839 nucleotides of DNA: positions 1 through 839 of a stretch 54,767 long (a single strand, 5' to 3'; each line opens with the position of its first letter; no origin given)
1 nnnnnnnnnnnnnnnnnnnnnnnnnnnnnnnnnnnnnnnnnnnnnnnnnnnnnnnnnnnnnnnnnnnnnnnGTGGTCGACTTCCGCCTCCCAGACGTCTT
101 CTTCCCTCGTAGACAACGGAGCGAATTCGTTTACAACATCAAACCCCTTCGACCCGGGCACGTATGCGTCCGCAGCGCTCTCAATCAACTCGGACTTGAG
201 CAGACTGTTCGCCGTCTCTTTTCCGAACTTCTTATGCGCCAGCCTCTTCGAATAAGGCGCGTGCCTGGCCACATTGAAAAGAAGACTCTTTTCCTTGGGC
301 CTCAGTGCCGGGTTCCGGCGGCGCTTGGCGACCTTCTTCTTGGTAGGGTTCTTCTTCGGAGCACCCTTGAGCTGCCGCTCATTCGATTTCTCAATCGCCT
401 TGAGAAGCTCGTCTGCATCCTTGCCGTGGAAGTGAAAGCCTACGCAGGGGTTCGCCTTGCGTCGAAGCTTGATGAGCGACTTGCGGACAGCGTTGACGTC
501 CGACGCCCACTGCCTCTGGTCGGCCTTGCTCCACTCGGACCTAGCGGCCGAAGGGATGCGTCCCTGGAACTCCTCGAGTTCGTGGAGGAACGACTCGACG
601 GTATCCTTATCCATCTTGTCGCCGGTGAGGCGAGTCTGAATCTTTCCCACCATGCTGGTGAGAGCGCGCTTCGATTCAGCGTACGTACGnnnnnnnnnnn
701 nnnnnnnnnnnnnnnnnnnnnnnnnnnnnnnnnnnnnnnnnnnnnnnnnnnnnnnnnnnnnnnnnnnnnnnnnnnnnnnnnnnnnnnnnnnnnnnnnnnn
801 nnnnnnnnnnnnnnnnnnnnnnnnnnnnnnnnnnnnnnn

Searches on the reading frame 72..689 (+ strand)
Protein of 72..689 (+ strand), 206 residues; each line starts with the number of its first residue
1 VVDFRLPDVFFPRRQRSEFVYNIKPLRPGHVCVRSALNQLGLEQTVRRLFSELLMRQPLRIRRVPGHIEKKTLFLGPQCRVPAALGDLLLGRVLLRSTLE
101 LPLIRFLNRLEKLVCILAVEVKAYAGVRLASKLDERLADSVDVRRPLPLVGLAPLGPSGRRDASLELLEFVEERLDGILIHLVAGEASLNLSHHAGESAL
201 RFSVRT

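Call 88: search_protein_families(library=pfam, alignment_id=A3, max_evalue=0.001)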
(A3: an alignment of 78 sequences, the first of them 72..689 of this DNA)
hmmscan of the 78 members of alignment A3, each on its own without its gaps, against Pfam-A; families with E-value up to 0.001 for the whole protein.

A. member 1, window:72-689:+ (206 aa): 0 families

B. families by the number of members that match (of 78 scanned): 25 families
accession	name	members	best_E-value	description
PF01471.23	PG_binding_1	3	3.1e-06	Putative peptidoglycan binding domain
PF25188.1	Tad6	1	5.8e-34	Type I Thoeris inhibitor Tad6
PF04851.21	ResIII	1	2.6e-27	Type III restriction enzyme, res subunit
PF00004.35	AAA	1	6.1e-18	ATPase family associated with various cellular activities (AAA)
PF13384.12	HTH_23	1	4.9e-17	Homeodomain-like domain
PF00271.37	Helicase_C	1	8.2e-14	Helicase conserved C-terminal domain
PF09394.16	Inhibitor_I42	1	3e-13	Chagasin family peptidase inhibitor I42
PF00270.35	DEAD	1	2.5e-10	DEAD/DEAH box helicase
PF01551.29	Peptidase_M23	1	6.4e-10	Peptidase family M23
PF18766.7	SWI2_SNF2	1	6.5e-10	SWI2/SNF2 ATPase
PF13551.12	HTH_29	1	7.1e-08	Winged helix-turn helix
PF00210.30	Ferritin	1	1.4e-07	Ferritin-like domain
PF13518.12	HTH_28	1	3.7e-07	Helix-turn-helix domain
PF03837.19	RecT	1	1.2e-06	RecT family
PF01527.26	HTH_Tnp_1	1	1.4e-06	Transposase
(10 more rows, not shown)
